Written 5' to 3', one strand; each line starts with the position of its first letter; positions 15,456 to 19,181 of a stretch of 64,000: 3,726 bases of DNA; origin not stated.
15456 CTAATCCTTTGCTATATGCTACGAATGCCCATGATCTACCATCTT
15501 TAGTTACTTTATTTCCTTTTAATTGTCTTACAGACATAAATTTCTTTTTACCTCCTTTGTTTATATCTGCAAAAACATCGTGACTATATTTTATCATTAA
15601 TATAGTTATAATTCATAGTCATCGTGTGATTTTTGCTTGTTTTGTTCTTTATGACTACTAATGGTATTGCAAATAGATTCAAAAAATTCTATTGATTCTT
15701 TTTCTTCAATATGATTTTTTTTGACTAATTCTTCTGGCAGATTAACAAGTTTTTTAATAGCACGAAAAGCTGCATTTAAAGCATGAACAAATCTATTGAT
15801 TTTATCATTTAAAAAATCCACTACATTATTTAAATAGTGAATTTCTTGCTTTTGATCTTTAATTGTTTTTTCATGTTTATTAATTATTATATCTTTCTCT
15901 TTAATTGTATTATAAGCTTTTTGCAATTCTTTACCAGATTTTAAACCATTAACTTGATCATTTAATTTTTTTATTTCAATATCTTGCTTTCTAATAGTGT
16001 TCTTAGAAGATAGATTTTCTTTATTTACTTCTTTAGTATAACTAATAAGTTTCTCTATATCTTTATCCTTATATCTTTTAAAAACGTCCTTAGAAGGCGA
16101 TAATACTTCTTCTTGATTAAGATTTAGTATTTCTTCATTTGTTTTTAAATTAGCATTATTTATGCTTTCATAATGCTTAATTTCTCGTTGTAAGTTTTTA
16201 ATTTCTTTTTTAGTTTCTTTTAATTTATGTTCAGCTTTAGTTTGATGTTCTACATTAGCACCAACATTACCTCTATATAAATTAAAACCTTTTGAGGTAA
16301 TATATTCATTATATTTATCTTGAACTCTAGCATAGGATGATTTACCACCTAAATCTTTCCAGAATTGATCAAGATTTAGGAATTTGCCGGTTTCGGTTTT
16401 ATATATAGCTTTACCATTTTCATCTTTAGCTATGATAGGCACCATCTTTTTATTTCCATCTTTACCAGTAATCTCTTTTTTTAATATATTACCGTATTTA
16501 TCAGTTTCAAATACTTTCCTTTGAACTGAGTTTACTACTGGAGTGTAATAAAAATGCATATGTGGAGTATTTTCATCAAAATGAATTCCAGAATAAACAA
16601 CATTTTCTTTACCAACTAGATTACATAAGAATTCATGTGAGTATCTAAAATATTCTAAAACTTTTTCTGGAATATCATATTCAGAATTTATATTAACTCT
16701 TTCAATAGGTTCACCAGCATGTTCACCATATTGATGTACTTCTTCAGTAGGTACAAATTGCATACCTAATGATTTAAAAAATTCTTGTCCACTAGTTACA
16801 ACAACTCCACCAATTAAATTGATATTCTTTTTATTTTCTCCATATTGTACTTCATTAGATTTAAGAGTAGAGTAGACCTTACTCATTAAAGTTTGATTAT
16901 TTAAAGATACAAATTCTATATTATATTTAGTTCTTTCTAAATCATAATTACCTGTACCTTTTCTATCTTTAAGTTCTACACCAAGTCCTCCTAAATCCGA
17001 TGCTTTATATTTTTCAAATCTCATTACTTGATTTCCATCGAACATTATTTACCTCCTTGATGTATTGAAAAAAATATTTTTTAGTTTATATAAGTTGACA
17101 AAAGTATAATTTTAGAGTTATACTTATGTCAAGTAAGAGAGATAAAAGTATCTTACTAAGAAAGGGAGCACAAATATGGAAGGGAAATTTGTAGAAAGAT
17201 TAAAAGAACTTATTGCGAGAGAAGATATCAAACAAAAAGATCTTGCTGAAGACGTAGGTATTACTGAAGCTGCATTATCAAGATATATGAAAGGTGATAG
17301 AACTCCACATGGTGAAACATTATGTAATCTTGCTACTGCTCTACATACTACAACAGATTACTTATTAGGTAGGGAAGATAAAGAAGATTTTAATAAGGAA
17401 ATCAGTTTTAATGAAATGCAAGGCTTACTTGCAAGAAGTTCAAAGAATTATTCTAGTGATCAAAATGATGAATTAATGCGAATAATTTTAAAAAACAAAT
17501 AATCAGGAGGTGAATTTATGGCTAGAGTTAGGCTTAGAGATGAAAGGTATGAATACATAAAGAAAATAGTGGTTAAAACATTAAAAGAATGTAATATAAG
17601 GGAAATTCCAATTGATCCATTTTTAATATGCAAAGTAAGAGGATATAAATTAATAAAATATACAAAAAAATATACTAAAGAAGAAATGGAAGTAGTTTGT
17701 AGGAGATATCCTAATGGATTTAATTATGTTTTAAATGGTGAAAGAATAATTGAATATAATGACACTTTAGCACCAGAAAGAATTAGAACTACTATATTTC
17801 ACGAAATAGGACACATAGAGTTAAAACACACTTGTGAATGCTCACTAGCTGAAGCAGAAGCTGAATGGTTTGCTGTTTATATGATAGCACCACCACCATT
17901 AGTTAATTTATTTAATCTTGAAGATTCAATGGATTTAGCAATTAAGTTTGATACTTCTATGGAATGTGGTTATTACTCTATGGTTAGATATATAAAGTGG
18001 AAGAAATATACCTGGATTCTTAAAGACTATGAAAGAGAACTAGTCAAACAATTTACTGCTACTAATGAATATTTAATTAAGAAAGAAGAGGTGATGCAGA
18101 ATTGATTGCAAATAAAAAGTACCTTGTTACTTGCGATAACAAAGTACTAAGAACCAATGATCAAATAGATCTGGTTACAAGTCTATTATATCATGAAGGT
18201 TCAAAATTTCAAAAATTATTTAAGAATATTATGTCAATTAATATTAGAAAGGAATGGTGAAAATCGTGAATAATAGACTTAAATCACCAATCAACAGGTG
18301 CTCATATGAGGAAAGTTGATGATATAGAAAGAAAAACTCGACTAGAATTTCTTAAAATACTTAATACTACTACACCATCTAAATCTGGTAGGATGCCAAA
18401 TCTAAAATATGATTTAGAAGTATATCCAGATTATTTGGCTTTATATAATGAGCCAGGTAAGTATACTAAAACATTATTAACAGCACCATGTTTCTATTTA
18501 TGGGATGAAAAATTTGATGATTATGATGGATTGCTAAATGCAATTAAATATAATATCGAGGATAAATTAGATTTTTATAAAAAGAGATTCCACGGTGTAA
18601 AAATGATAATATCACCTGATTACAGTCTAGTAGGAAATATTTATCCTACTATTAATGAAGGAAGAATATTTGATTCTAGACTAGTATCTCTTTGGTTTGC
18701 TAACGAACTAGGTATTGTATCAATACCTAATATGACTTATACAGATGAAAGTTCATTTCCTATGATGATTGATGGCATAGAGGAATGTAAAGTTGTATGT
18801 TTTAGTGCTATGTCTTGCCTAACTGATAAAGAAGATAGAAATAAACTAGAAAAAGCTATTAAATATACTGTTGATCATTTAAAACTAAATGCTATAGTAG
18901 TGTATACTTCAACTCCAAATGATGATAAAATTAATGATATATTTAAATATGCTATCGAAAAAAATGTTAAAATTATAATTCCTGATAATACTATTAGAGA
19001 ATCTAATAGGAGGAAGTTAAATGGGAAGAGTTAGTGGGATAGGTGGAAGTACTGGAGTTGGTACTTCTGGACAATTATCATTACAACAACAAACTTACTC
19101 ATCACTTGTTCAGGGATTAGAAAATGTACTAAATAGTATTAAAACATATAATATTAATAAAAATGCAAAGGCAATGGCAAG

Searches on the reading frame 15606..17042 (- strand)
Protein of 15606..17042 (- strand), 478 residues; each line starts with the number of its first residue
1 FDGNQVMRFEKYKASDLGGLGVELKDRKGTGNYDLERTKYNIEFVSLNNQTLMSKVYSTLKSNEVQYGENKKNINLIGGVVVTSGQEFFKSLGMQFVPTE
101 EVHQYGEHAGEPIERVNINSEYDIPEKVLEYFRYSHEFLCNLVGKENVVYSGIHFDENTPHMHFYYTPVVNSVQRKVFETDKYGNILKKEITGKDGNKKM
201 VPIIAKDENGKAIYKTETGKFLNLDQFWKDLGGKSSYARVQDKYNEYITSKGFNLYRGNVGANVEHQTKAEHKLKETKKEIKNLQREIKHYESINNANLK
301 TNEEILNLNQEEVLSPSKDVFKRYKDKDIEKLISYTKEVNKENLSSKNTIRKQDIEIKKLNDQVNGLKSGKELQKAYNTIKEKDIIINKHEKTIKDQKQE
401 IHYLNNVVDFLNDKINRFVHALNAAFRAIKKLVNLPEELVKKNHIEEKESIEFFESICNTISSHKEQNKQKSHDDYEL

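Call 15: search_protein_families(library=pfam, proteins=[window:15606-17042:-], max_evalue=0.001)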
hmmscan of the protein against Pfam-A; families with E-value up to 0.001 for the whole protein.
window:15606-17042:- (478 aa): 1 family
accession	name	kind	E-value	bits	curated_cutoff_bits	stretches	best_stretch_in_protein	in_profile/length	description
PF01076.25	Mob_Pre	-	1.4e-19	71.2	25.5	2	125-177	97-152/196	Plasmid recombination enzyme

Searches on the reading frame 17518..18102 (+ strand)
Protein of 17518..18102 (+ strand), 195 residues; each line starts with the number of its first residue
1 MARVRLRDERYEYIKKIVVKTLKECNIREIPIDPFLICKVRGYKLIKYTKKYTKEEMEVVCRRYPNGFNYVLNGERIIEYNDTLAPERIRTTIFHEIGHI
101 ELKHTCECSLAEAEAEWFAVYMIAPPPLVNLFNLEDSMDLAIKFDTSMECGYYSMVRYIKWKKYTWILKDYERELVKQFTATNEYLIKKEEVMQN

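Call 15: search_protein_families(library=pfam, proteins=[window:17518-18102:+], max_evalue=0.001)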
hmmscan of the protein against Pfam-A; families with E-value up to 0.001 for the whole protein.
window:17518-18102:+ (195 aa): 1 family
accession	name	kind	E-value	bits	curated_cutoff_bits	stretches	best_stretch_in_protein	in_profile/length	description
PF06114.19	Peptidase_M78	-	5.3e-06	26.7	22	1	74-121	27-84/123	IrrE N-terminal-like domain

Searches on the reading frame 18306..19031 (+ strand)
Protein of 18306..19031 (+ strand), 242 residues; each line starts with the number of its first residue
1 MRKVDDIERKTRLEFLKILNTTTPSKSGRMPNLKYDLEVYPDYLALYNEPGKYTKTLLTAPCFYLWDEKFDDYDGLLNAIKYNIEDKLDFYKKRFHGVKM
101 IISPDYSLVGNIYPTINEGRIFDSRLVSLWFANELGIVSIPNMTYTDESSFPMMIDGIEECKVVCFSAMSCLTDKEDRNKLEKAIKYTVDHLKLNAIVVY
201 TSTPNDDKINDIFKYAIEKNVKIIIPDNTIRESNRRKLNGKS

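Call 15: search_protein_families(library=pfam, proteins=[window:18306-19031:+], max_evalue=0.001)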
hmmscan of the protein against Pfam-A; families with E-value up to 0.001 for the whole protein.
window:18306-19031:+ (242 aa): 1 family
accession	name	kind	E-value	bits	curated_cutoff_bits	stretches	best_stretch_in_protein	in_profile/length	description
PF14386.11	DUF4417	-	1.6e-18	67.3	28.9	1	29-210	8-175/183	Domain of unknown function (DUF4417)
